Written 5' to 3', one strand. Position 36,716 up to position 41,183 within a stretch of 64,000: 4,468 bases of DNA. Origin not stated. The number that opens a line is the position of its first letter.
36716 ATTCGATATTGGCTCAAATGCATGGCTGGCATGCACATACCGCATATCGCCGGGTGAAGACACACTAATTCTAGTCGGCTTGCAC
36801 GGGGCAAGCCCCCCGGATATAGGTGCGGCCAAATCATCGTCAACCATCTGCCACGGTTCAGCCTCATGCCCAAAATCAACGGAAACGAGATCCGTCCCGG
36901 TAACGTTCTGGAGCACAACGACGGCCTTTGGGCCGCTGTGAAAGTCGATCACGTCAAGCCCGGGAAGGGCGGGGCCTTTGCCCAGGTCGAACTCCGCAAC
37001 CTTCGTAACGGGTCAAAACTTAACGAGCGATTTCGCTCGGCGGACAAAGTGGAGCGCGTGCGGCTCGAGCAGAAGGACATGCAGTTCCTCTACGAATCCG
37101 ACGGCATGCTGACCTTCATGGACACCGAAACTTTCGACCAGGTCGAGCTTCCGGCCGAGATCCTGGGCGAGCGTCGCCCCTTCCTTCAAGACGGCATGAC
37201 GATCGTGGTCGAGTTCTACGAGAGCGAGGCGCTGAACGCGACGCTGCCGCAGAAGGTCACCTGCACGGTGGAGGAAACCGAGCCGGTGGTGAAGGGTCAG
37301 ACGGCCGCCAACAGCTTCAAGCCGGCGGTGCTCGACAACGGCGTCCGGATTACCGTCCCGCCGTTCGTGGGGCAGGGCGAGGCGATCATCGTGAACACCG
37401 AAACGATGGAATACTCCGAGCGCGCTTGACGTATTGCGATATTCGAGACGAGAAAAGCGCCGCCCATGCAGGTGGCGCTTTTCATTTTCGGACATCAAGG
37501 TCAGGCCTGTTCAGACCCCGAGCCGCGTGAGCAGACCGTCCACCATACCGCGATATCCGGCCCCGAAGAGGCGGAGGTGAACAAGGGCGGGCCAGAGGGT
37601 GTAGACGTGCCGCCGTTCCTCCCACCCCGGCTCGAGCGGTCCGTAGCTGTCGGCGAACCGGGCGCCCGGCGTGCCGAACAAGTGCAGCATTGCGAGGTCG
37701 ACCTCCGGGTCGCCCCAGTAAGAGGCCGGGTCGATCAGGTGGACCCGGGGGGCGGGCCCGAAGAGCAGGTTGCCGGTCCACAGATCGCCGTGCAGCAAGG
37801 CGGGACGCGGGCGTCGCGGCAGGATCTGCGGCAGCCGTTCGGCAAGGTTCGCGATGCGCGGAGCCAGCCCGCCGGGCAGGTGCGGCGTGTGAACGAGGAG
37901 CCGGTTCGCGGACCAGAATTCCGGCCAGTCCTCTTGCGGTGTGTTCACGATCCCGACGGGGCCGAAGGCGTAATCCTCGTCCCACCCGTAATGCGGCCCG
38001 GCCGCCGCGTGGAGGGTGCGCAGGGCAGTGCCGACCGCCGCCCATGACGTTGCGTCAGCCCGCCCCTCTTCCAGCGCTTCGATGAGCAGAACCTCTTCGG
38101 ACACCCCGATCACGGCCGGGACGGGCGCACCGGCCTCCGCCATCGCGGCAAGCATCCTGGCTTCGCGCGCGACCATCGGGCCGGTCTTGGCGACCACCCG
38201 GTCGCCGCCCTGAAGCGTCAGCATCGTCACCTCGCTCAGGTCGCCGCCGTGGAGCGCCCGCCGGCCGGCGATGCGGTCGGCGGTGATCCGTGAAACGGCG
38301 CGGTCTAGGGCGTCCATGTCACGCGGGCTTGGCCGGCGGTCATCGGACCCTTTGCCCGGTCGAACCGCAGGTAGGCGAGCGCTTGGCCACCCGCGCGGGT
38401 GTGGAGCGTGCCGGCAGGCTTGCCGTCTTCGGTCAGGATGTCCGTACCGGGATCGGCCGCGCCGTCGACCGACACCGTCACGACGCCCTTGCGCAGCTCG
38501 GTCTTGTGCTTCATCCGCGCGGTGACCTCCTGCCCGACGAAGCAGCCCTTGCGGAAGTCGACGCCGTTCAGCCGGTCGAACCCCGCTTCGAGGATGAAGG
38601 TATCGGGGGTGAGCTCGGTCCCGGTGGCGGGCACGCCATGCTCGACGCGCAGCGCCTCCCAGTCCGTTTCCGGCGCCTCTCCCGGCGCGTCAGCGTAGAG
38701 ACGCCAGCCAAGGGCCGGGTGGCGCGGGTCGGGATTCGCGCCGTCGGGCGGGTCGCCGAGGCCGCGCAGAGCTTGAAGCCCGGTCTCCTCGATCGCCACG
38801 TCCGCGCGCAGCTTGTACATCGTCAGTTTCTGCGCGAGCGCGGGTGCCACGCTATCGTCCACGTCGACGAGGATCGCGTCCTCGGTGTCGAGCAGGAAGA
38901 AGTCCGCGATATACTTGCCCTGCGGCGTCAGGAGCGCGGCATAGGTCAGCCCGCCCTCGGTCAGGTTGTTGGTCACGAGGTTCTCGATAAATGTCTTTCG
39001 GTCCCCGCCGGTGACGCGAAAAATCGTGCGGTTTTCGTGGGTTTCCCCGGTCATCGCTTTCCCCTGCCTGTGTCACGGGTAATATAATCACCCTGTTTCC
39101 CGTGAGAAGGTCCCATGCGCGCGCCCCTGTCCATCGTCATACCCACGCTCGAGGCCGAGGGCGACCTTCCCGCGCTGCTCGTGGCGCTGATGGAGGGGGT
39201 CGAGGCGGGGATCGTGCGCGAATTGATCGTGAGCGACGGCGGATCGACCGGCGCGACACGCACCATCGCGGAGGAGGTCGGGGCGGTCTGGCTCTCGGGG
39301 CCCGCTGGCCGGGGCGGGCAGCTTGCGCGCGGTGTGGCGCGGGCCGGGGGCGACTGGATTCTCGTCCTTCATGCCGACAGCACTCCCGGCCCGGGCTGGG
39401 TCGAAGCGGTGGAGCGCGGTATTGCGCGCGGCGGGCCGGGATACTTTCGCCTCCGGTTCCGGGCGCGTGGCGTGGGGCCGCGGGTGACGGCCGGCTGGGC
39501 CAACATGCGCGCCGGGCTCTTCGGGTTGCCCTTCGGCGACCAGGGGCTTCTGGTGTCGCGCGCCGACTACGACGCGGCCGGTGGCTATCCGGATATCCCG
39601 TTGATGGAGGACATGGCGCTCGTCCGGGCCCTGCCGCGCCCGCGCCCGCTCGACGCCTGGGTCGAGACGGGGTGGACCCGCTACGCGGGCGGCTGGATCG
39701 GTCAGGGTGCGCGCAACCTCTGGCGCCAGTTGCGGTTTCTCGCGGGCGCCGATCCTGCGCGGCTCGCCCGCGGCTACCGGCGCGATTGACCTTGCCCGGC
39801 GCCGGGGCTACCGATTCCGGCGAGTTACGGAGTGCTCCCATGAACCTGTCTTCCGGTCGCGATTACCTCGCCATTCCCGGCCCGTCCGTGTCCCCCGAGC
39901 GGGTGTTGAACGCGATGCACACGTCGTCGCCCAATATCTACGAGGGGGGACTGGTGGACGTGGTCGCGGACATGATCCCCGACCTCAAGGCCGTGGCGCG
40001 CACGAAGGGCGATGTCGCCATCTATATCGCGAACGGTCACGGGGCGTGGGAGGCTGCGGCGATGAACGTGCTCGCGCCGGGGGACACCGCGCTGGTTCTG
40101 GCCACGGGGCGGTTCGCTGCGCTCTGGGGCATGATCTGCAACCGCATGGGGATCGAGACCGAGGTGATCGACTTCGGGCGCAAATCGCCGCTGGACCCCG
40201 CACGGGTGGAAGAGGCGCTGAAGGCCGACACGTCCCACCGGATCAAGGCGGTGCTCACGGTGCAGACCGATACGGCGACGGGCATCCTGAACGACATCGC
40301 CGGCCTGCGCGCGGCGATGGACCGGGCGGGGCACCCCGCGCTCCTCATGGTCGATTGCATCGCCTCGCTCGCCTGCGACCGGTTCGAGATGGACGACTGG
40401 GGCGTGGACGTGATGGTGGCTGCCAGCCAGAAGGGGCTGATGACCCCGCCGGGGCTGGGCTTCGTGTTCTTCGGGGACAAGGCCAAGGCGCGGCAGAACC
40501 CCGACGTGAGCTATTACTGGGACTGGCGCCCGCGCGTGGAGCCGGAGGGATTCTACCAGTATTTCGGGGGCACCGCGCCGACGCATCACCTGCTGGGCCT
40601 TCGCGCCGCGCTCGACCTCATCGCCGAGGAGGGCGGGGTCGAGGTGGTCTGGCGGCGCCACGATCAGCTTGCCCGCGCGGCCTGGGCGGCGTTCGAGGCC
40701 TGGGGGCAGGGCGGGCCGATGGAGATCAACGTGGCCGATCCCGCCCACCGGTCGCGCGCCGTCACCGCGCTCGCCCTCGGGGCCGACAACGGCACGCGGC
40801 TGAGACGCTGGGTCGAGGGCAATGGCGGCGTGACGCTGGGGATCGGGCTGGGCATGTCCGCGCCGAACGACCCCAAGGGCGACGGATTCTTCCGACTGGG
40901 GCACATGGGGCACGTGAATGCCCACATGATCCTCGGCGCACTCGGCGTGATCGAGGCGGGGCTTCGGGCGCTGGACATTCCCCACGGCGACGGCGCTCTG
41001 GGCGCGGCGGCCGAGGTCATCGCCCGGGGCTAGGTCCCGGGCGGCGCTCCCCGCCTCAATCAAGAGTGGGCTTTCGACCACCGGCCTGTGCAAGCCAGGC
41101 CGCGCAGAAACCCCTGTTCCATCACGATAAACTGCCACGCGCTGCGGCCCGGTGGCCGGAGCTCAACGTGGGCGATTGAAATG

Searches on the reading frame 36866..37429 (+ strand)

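Call 62: search_protein_families(library=pfam, proteins=[window:36866-37429:+], max_evalue=1e-8)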
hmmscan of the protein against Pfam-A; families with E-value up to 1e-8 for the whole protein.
window:36866-37429:+ (187 aa): 3 families
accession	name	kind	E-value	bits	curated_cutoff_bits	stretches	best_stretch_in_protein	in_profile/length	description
PF08207.18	EFP_N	-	2e-23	82.6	23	1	6-62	2-58/58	Elongation factor P (EF-P) KOW-like domain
PF09285.17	Elong-fact-P_C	-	7.2e-23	80.5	25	1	131-186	1-56/56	Elongation factor P, C-terminal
PF01132.26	EFP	-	4.2e-20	71.9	27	1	70-122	1-53/54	Elongation factor P (EF-P) OB domain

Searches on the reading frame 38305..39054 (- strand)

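Call 7: search_protein_families(library=ncbifam, proteins=[window:38305-39054:-], max_evalue=0.00001)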
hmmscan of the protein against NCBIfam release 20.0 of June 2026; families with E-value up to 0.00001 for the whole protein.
window:38305-39054:- (249 aa): 4 families
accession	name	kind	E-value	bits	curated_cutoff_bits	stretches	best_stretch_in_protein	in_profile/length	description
TIGR03317.2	CAF17_like_YgfZ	equivalog_domain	3e-25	88.8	49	1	132-234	1-112/113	CAF17-like 4Fe-4S cluster assembly/insertion protein YgfZ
NF007110.0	PRK09559.1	equivalog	2.9e-09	36.3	219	1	130-195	187-252/327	tRNA-modifying protein YgfZ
TIGR00528.1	gcvT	equivalog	1.7e-06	27.2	235.85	0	133-216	226-311/362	glycine cleavage system aminomethyltransferase GcvT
NF001567.0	PRK00389.1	subfamily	2.7e-06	26.6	300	0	134-196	227-286/359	glycine cleavage system aminomethyltransferase GcvT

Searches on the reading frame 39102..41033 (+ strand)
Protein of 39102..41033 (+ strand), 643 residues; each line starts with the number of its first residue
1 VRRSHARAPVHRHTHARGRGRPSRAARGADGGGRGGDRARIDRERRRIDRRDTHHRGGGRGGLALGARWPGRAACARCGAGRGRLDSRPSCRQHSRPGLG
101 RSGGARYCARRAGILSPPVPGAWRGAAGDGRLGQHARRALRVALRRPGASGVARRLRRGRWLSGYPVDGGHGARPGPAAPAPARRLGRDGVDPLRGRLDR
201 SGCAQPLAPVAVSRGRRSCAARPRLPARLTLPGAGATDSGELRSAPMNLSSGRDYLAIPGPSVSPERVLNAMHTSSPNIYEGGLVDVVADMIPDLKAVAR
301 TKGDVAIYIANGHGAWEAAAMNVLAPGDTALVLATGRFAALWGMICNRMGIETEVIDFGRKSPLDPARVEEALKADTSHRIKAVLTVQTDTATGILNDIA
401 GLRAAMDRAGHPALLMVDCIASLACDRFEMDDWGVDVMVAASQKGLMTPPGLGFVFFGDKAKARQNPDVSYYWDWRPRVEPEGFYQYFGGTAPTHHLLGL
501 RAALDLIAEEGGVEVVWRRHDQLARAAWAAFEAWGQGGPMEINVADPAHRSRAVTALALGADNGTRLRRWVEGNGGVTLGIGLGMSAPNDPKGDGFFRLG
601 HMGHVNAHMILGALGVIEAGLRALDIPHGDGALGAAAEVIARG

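Call 7: search_protein_families(library=ncbifam, proteins=[window:39102-41033:+], max_evalue=0.00001)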
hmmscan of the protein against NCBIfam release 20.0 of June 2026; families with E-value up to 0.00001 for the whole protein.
window:39102-41033:+ (643 aa): 6 families
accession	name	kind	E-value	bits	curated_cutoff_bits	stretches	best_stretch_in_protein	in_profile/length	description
NF045640.1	AspGlyoxATaseBhcA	equivalog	4.5e-77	259.6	650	1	255-638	6-381/395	L-aspartate--glyoxylate aminotransferase BhcA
TIGR03301.1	PhnW-AepZ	equivalog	1.2e-31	110.4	360.8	1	256-526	2-270/355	2-aminoethylphosphonate aminotransferase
NF046070.1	PyrdoxPyrvTramin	equivalog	6.5e-29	100.9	600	1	260-606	12-348/369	pyridoxamine--pyruvate transaminase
NF010006.0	PRK13479.1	equivalog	3e-26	92.4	296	1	254-523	6-273/369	2-aminoethylphosphonate--pyruvate transaminase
TIGR02326.1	transamin_PhnW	equivalog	3.9e-24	85.4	400.8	1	256-531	6-280/363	2-aminoethylphosphonate--pyruvate transaminase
TIGR01979.1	sufS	subfamily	7.2e-08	31.7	475.1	1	321-532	102-312/403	SufS family cysteine desulfurase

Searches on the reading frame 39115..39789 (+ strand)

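Call 7: search_protein_families(library=ncbifam, proteins=[window:39115-39789:+], max_evalue=0.00001)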
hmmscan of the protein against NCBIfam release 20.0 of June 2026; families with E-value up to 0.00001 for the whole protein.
window:39115-39789:+ (224 aa): 3 families
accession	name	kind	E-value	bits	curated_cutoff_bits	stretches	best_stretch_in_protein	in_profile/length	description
TIGR04283.1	glyco_like_mftF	equivalog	6.7e-48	163.2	182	1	5-221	1-221/221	TIGR04283 family arsenosugar biosynthesis glycosyltransferase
TIGR04182.1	glyco_TIGR04182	equivalog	3.3e-06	26.7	325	1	6-106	3-100/293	S-layer glycoprotein N-glycosyltransferase AglJ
NF010496.0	PRK13915.1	equivalog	9e-06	25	262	0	5-88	33-126/307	glucosyl-3-phosphoglycerate synthase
